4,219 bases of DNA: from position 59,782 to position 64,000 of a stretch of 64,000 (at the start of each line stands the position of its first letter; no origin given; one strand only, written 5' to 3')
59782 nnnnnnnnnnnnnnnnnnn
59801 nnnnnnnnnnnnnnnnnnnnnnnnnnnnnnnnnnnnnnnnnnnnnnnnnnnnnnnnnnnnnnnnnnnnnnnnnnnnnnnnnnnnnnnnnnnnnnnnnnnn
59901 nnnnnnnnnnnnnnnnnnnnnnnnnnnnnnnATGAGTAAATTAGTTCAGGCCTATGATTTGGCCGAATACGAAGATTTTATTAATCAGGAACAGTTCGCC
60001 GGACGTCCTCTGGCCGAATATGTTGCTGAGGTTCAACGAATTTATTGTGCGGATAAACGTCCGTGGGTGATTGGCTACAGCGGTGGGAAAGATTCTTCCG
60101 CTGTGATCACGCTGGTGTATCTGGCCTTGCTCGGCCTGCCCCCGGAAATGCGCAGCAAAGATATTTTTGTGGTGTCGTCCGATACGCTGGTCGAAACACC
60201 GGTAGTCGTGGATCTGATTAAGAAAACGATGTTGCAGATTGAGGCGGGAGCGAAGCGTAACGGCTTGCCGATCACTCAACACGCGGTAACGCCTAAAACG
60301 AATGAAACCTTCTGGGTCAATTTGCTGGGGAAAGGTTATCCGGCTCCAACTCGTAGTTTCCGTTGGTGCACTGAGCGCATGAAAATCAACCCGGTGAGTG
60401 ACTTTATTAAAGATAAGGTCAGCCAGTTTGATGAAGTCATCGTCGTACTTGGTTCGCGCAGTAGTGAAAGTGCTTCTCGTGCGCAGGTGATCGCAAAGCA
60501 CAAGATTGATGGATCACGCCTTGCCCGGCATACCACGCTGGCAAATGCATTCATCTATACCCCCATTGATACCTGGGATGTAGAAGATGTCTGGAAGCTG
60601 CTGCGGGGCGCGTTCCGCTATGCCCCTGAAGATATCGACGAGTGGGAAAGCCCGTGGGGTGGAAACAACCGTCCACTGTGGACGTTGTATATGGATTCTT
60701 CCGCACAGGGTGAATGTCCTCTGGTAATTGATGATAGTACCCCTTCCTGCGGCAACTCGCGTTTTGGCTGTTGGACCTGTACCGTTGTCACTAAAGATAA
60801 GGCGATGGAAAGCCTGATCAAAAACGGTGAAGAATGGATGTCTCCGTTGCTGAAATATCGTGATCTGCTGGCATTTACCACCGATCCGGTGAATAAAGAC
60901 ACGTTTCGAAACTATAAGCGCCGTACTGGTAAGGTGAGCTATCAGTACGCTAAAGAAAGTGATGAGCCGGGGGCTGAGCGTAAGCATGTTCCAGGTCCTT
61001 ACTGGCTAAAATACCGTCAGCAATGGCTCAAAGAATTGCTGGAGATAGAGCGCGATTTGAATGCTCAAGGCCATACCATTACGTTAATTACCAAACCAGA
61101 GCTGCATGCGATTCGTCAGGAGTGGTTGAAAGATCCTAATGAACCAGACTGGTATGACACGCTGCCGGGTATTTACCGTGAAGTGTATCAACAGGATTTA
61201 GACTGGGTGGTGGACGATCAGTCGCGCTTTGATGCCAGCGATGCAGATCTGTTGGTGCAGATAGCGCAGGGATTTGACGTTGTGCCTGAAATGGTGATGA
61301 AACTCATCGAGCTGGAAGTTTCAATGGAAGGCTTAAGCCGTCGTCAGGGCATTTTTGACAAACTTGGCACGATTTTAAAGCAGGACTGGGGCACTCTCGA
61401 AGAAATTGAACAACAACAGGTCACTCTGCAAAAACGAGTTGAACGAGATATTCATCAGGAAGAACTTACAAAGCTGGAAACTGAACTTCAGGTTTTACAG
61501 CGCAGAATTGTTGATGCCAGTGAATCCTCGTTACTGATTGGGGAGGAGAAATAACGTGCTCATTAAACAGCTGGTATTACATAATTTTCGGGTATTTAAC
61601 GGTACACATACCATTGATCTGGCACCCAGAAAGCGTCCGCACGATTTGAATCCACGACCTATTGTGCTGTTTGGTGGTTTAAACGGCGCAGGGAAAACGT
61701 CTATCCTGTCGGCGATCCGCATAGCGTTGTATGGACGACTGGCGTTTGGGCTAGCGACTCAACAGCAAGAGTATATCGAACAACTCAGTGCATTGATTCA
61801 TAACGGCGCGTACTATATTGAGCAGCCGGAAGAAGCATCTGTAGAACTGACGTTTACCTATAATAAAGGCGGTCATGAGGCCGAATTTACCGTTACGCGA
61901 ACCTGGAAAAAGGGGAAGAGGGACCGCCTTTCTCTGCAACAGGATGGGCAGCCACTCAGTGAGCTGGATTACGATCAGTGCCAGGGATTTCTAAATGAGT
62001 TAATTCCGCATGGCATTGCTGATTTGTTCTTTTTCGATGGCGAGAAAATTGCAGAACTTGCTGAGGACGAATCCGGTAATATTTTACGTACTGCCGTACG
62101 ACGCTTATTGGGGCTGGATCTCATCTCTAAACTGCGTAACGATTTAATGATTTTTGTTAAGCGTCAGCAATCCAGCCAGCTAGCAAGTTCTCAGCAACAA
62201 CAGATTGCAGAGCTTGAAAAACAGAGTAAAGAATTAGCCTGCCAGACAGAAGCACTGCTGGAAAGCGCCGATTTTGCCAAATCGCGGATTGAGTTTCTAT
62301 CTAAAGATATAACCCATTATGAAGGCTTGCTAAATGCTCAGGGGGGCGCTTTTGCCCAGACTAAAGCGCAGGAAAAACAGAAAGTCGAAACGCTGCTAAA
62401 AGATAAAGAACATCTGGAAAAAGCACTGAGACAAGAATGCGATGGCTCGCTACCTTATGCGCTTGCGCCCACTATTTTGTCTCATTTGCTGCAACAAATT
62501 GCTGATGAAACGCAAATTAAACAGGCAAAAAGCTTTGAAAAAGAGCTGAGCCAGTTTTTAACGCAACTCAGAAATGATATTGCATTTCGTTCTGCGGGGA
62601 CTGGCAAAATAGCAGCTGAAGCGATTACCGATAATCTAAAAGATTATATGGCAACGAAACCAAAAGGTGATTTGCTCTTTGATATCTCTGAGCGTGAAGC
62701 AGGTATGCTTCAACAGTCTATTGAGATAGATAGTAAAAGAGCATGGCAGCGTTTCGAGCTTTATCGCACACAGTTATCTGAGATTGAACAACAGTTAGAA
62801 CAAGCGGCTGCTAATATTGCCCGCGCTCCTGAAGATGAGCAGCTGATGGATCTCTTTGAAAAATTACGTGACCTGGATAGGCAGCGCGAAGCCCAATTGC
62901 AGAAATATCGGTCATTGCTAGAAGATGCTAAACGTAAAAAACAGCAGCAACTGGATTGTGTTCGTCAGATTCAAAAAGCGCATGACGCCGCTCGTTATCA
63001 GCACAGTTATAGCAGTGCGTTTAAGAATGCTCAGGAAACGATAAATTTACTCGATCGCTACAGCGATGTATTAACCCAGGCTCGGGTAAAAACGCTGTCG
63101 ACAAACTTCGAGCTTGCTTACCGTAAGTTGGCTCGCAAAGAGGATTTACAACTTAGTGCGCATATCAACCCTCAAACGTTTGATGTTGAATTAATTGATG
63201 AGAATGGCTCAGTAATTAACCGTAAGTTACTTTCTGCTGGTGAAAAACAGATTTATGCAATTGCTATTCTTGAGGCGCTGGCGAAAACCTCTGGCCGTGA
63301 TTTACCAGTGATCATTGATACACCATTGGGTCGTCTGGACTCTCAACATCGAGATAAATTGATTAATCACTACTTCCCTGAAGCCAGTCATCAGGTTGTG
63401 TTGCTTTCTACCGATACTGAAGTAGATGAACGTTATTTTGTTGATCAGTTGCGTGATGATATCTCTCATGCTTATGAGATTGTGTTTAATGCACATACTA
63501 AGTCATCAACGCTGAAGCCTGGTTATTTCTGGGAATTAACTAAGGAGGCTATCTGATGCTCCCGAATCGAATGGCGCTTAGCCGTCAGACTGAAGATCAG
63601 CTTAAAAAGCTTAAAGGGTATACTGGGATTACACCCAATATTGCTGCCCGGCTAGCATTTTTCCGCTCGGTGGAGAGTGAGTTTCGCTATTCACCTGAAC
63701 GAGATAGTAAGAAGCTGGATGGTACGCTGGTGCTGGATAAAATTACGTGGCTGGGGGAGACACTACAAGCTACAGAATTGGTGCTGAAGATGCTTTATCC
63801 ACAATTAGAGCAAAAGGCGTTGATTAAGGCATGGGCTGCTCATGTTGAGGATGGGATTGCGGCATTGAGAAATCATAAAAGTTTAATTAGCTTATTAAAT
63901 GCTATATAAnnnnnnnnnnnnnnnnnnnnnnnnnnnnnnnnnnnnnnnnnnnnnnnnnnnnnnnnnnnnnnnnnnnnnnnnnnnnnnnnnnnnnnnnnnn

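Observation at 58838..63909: dndBCDE DNA phosphorothioation cluster with no dndA and no restriction partner visible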

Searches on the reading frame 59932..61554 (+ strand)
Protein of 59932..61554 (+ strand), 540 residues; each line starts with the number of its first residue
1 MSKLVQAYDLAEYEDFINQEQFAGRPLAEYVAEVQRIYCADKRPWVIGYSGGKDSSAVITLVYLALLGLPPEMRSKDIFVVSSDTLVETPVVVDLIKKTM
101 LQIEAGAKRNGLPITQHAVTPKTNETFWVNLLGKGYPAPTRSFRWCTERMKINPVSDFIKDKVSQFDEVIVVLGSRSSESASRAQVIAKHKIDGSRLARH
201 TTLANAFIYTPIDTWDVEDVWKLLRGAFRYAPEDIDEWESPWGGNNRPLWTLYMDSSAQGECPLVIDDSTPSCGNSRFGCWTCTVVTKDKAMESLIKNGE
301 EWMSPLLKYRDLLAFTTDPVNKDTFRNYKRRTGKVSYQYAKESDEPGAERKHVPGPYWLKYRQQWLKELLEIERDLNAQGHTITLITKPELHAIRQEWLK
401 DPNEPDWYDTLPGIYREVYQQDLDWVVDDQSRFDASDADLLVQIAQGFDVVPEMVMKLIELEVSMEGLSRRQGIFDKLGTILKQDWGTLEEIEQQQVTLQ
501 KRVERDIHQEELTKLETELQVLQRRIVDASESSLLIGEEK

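Call 3: search_protein_families(proteins=[window:59932-61554:+], library=ncbifam)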
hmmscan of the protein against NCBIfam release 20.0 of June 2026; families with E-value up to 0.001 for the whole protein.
window:59932-61554:+ (540 aa): 8 families
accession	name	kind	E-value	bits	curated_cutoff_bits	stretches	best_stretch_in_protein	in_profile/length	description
NF005316.0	PRK06850.1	equivalog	5.5e-217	721.5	536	1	23-531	10-502/505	hypothetical protein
TIGR03183.1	DNA_S_dndC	equivalog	1.1e-161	538.8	290.4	1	32-485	3-447/447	DNA phosphorothioation system sulfurtransferase DndC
NF006327.0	PRK08557.1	equivalog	4.1e-11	42.3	366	1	47-222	186-329/415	hypothetical protein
NF010367.0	PRK13795.1-2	equivalog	1.1e-10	40.6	456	1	12-222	211-390/584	hypothetical protein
NF010366.0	PRK13795.1-1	equivalog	3e-10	38.9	745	1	44-189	268-393/667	hypothetical protein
NF010368.0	PRK13795.1-3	equivalog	7.2e-10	37.7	588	1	34-222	239-395/635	hypothetical protein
NF010369.0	PRK13795.1-4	equivalog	6.5e-09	34.5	1086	1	39-222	248-403/633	hypothetical protein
NF006351.0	PRK08576.1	equivalog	9.6e-08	31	290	1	45-185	237-348/436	hypothetical protein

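Call 4: search_protein_families(proteins=[window:59932-61554:+], library=padloc)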
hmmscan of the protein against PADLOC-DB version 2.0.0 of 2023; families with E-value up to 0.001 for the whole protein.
window:59932-61554:+ (540 aa): 7 families
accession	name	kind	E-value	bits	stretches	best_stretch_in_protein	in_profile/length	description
PDLC03333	MTase_II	-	0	1240.6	1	1-539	1-539/544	Type II methyltransferase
PDLC02659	DndC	-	4.3e-252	836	2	15-341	1-339/586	DndC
PDLC02660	DndC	-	4.3e-252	836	2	15-341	1-339/586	DndC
PDLC02661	DndC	-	9.5e-252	833.9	1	22-497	2-466/468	DndC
PDLC02662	DndC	-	1.4e-233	774.2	1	17-510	2-480/481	DndC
PDLC02510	BrxP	-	1.1e-13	48.4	1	31-222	121-288/779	BrxP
PDLC02782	SspD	-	5.9e-12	43.9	1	46-190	3-128/277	SspD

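Call 24: search_solved_structures(query=window:59932-61554:+, max_evalue=0.001)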
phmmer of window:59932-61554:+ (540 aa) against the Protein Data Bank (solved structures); distinct sequences matched with E-value up to 0.001: 0.

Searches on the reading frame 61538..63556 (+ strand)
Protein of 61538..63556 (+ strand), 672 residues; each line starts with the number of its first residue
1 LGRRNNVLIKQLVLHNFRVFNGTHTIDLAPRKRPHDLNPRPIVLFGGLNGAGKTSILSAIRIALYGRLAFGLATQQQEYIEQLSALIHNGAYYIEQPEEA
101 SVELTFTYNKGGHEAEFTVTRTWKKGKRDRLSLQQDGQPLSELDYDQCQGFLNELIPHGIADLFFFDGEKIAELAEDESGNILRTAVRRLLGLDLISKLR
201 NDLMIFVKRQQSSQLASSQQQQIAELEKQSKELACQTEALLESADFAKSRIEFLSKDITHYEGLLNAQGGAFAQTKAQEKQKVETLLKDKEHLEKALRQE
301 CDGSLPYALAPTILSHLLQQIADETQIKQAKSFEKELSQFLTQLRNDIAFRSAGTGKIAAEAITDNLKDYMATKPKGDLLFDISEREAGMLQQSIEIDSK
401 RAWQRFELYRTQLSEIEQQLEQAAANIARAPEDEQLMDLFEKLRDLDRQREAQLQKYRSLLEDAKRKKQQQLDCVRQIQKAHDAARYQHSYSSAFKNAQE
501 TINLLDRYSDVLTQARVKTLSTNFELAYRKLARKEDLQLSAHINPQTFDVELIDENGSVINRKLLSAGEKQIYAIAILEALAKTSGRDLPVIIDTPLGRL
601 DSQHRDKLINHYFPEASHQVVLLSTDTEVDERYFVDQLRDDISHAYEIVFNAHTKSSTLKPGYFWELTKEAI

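Call 3: search_protein_families(proteins=[window:61538-63556:+], library=ncbifam)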
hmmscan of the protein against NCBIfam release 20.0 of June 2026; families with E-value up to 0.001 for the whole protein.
window:61538-63556:+ (672 aa): 5 families
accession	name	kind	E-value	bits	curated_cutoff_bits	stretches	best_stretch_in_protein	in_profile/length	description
TIGR03185.1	DNA_S_dndD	equivalog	7.3e-152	507.1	245.85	1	8-664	2-650/650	DNA sulfur modification protein DndD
NF053563.1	Rkd4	equivalog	1.8e-10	39.7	860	1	8-144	2-112/747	arcadin-4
TIGR00618.1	sbcc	subfamily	4.2e-10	38.2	478.5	1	9-68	3-55/1043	exonuclease subunit SbcC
TIGR02169.1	SMC_prok_A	equivalog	2.2e-07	29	729.4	1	9-132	2-109/1165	chromosome segregation protein SMC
TIGR00611.2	recf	equivalog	6.5e-05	22.3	172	1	36-67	16-48/339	DNA replication/repair protein RecF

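Call 4: search_protein_families(proteins=[window:61538-63556:+], library=padloc)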
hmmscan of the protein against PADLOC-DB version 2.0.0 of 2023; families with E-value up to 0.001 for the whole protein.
window:61538-63556:+ (672 aa): 69 families (the best 25 are shown)
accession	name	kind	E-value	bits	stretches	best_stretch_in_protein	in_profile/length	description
PDLC02667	DndD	-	1.4e-304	1010.1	1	8-666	2-657/657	DndD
PDLC02756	PbeC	-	3.8e-250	830.3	1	8-649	2-642/643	PbeC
PDLC02668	DndD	-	9.6e-179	594.5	1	8-665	2-659/659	DndD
PDLC02663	DndD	-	3.3e-166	553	1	8-666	2-673/675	DndD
PDLC02740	PbeC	-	4.9e-139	463.1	1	8-656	2-647/648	PbeC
PDLC02731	PbeC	-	4.3e-131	436.8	1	9-651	3-644/645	PbeC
PDLC02664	DndD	-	1.4e-90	302.6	1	8-664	2-661/662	DndD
PDLC02665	DndD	-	3.8e-87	291.5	1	8-664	2-645/645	DndD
PDLC02735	PbeC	-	7.2e-86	287.4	1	8-648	2-650/652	PbeC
PDLC02754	PbeC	-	9.4e-81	270.3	1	9-657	3-646/646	PbeC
PDLC02727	PbeC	-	1.9e-68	229.6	1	9-654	3-657/660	PbeC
PDLC02666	DndD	-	6.3e-62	208.1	1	9-664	3-664/665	DndD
PDLC02752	PbeC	-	8.9e-57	191.1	1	8-659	2-642/644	PbeC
PDLC02736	PbeC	-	1.7e-51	173.6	3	411-651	442-673/685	PbeC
PDLC02733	PbeC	-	7.5e-45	151.6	2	153-647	156-664/672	PbeC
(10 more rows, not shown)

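Call 26: search_solved_structures(query=window:61556-63556:+, max_evalue=0.00001)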
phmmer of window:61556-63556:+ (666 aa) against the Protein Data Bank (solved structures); distinct sequences matched with E-value up to 0.00001: 0.

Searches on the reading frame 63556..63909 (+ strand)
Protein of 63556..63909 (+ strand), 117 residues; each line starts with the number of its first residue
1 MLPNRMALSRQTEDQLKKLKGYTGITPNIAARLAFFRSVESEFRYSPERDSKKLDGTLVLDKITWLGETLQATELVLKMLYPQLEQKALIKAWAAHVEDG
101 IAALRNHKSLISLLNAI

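Call 3: search_protein_families(proteins=[window:63556-63909:+], library=ncbifam)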
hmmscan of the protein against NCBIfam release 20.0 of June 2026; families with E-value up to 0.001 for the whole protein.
window:63556-63909:+ (117 aa): 1 family
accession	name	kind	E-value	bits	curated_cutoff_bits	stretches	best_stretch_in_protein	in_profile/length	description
TIGR03184.1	DNA_S_dndE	equivalog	1.4e-23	83.3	71.85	1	6-106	1-103/104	DNA sulfur modification protein DndE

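Call 4: search_protein_families(proteins=[window:63556-63909:+], library=padloc)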
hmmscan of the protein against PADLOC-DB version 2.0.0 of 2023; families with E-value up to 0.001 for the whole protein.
window:63556-63909:+ (117 aa): 3 families
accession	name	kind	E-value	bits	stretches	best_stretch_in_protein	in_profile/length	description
PDLC03334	MTase_II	-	1.5e-71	236.4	1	1-112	1-112/117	Type II methyltransferase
PDLC02671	DndE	-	7.2e-58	192.1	1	1-112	1-110/111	DndE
PDLC02669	DndE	-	9.9e-08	29.8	1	4-106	6-108/128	DndE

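Call 23: search_solved_structures(query=window:63556-63909:+, max_evalue=0.001)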
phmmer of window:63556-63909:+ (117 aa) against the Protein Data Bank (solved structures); distinct sequences matched with E-value up to 0.001: 2.
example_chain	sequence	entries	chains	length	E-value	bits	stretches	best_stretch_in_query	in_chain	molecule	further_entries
4lrv_A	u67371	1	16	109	9.1e-68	228.8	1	1-108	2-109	DNA sulfur modification protein DndE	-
5wtu_A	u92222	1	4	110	1.4e-66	225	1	1-110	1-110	DNA sulfur modification protein DndE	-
